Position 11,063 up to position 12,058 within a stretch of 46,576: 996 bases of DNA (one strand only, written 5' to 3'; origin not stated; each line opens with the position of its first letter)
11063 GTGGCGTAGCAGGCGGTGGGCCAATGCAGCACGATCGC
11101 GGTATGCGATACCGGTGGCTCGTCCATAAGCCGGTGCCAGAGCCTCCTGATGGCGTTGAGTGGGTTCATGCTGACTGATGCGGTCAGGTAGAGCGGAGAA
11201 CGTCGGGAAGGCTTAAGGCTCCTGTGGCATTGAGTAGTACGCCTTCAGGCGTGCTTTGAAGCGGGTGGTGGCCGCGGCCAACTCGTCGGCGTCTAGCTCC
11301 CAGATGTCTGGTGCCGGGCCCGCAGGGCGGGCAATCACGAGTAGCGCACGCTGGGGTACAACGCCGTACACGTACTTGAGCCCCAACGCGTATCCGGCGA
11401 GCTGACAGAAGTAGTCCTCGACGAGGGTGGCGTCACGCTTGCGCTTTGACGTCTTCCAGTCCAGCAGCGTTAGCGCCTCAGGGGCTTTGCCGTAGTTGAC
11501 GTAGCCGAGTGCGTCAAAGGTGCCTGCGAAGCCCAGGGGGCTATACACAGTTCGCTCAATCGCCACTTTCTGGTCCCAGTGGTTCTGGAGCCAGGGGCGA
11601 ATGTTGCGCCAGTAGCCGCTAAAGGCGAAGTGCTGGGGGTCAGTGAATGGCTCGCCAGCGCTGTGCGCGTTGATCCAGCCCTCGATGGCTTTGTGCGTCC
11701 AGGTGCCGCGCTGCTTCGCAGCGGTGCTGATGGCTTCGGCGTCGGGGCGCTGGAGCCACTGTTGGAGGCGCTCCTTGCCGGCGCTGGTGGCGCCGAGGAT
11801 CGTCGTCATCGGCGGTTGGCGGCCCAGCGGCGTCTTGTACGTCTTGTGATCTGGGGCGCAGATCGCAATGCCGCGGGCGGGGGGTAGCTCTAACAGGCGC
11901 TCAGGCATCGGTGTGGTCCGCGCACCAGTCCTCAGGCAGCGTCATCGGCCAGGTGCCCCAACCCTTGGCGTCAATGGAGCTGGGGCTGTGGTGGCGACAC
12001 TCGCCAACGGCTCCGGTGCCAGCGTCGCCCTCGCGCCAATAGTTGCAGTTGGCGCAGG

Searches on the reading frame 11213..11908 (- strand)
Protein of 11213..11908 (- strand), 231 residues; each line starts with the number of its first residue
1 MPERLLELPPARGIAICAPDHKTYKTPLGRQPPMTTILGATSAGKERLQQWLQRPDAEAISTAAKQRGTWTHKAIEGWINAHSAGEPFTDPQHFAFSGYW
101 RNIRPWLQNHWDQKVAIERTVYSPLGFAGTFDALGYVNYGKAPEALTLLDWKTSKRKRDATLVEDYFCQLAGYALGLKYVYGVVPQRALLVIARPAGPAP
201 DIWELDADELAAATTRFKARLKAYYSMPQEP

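Call 82: search_protein_families(library=phrogs, proteins=[window:11213-11908:-], max_evalue=0.001)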
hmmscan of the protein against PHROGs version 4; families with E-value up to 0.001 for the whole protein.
window:11213-11908:- (231 aa): 4 families
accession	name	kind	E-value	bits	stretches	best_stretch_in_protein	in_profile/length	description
phrog_298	-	DNA, RNA and nucleotide metabolism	6.5e-30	105.5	1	19-199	53-233/293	exonuclease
phrog_69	-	DNA, RNA and nucleotide metabolism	1.1e-09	38.9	1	60-222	116-296/501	exonuclease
phrog_1218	-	DNA, RNA and nucleotide metabolism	1.7e-05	25.2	0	52-182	30-193/364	exonuclease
phrog_3953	-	DNA, RNA and nucleotide metabolism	0.00028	21.6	1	57-191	33-146/186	exonuclease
